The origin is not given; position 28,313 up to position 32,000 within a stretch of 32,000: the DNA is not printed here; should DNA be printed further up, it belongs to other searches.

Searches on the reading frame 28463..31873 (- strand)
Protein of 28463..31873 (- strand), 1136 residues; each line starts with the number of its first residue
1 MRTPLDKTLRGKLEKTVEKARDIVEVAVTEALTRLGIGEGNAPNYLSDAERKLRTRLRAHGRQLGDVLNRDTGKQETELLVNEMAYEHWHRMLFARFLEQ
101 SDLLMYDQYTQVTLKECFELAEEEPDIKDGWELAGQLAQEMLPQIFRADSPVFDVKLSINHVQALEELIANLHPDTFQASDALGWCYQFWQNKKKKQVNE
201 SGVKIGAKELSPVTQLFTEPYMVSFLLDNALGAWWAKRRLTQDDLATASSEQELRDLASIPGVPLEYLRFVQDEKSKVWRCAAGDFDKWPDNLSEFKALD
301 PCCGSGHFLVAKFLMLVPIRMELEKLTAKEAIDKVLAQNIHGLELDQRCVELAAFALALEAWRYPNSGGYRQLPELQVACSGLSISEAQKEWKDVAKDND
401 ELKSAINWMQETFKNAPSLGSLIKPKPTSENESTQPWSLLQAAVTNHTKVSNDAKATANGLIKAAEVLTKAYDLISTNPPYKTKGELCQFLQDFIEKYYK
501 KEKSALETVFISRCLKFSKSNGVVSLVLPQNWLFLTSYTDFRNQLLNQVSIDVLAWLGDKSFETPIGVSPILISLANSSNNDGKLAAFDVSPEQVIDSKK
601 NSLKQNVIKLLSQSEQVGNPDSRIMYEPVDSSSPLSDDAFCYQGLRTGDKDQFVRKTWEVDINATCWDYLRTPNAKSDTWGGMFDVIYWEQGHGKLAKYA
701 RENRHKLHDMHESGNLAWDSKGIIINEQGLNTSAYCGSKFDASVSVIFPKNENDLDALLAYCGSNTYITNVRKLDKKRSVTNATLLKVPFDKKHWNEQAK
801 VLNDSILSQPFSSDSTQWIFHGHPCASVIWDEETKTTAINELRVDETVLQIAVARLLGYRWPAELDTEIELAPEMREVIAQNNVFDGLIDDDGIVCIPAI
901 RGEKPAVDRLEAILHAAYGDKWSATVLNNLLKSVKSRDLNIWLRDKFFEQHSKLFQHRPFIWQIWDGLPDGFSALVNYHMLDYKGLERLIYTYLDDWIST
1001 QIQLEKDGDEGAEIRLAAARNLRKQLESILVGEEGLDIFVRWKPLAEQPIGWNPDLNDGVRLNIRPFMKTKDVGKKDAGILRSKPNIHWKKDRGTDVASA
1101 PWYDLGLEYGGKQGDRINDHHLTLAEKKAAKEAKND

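Call 9: search_protein_families(library=padloc, proteins=[window:28466-31873:-], max_evalue=0.001)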
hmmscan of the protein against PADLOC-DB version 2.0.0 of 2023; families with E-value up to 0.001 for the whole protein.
window:28466-31873:- (1136 aa): 52 families (the best 25 are shown)
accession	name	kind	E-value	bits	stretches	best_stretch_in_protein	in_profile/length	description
PDLC02528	PglX|PglXI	-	0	1558.1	1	3-1134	2-1122/1125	PglX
PDLC02535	PglX|PglXI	-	4.8e-175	582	1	9-691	10-703/731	PglX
PDLC02521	PglX|PglXI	-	1.6e-98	329.1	2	139-831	165-874/1174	PglX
PDLC02534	PglX|PglXI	-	1.3e-93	312.2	1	730-1135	4-383/389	PglX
PDLC03600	REase_MTase_IIG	-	6.1e-77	257.6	2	164-807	190-860/1205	Type IIG restriction enzyme-methyltransferase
PDLC02525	PglX|PglXI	-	9.3e-62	207.5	2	293-568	282-552/607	PglX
PDLC02518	PglX|PglXI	-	2.5e-53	179.2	3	170-429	182-447/1412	PglX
PDLC02524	PglX|PglXI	-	4.1e-49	165.7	1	182-668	20-501/722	PglX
PDLC02523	PglX|PglXI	-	1.9e-44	149.9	3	179-368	196-413/1428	PglX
PDLC02641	DrmMI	-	1.7e-41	140.1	2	157-667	179-685/1161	DrmMI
PDLC02527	PglX|PglXI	-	3.7e-39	132.3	3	454-789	540-893/1332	PglX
PDLC02522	PglX|PglXI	-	5.7e-35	118.4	2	295-677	423-822/1218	PglX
PDLC02519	PglX|PglXI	-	1.1e-27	94.1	2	442-580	451-594/1241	PglX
PDLC02517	PglX|PglXI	-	1.5e-23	81.2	1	461-663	4-216/707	PglX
PDLC02526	PglX|PglXI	-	2.1e-17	60.8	1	176-321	186-308/640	PglX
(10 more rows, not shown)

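Call 31: find_encoding_contigs(protein=window:28463-31873:-, flank=10000, max_places=3)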
Protein window:28463-31873:- (1136 aa): 23 contigs read that carry it; 3 places shown.
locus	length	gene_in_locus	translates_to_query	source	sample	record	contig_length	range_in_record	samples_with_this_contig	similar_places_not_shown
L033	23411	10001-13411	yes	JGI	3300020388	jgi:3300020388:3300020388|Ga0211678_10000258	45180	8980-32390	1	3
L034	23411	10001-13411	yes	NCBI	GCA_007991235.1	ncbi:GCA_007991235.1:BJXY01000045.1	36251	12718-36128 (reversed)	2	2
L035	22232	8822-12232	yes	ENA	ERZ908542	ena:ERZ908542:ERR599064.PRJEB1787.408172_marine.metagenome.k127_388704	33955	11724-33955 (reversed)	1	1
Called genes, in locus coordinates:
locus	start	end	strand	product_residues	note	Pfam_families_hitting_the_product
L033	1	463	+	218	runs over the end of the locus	PF11726:YagK_YfjJ_C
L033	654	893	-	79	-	-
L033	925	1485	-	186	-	PF00589:Phage_integrase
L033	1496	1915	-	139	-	PF10980:DUF2787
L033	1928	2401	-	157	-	PF04002:RadC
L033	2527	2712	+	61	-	PF05930:Phage_AlpA, PF12728:HTH_17 (weak)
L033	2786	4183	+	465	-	PF05265:DUF723 (faint), PF21817:CapR (faint), PF14311:DUF4379 (faint)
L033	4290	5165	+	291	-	PF26109:WHD_BrxR, PF13280:WYL, PF26107:BrxR_CTD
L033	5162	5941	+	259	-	-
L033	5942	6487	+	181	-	PF08747:BrxB (weak)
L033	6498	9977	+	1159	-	-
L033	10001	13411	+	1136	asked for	PF20473:MmeI_Mtase, PF07669:Eco57I, PF02384:N6_Mtase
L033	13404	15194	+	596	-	PF03235:GmrSD_N, PF07510:GmrSD_C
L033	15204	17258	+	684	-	PF08665:PglZ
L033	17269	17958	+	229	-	PF22397:NADAR-DarT1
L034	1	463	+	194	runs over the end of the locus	PF11726:YagK_YfjJ_C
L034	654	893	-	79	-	-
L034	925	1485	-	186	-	PF00589:Phage_integrase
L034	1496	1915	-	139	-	PF10980:DUF2787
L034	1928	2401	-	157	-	PF04002:RadC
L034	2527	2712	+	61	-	PF05930:Phage_AlpA, PF12728:HTH_17 (weak)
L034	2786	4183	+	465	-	PF05265:DUF723 (faint), PF21817:CapR (faint), PF14311:DUF4379 (faint)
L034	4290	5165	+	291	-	PF26109:WHD_BrxR, PF13280:WYL, PF26107:BrxR_CTD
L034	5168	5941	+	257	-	-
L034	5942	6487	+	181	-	PF08747:BrxB (weak)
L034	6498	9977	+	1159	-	-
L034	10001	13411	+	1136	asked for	PF20473:MmeI_Mtase, PF07669:Eco57I, PF02384:N6_Mtase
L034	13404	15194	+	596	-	PF03235:GmrSD_N, PF07510:GmrSD_C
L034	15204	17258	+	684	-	PF08665:PglZ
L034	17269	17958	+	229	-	PF22397:NADAR-DarT1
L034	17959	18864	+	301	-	PF14487:DarT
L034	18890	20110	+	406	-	PF00515:TPR_1 (faint), PF07719:TPR_2 (faint)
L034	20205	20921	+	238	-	PF06414:Zeta_toxin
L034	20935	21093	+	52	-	-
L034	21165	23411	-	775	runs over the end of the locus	PF05265:DUF723, PF14311:DUF4379 (faint), PF05265:DUF723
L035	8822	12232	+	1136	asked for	PF20473:MmeI_Mtase, PF07669:Eco57I, PF02384:N6_Mtase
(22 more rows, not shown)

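Call 36: search_protein_families(library=padloc, proteins=[L034:5168-5938:+, L034:4290-5162:+, L034:2786-4180:+], max_evalue=0.001)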
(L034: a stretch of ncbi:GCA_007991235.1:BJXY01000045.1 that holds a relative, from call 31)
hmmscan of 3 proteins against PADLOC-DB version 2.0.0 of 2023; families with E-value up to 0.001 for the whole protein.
L034:5168-5938:+ (257 aa): 3 families
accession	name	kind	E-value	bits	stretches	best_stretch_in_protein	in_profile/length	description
PDLC02450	BrxA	-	1.6e-100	333.8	1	4-252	5-253/259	BrxA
PDLC02453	BrxA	-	3.3e-66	222.3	1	4-254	161-411/421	BrxA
PDLC02455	BrxA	-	1.3e-25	88.3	1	51-246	23-219/226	BrxA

L034:4290-5162:+ (291 aa): 2 families
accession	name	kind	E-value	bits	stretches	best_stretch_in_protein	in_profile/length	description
PDLC01457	WYL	-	2.2e-17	61.5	1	96-217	106-207/229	"CAS-I,CAS-II,CAS-III,CAS-IV,CAS-V,CAS-VI; associated_signaling"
PDLC01652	WYL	-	3.2e-10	38.6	1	119-253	16-114/162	"CAS-I,CAS-II,CAS-III,CAS-IV,CAS-V,CAS-VI; associated_signaling"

L034:2786-4180:+ (465 aa): 0 families
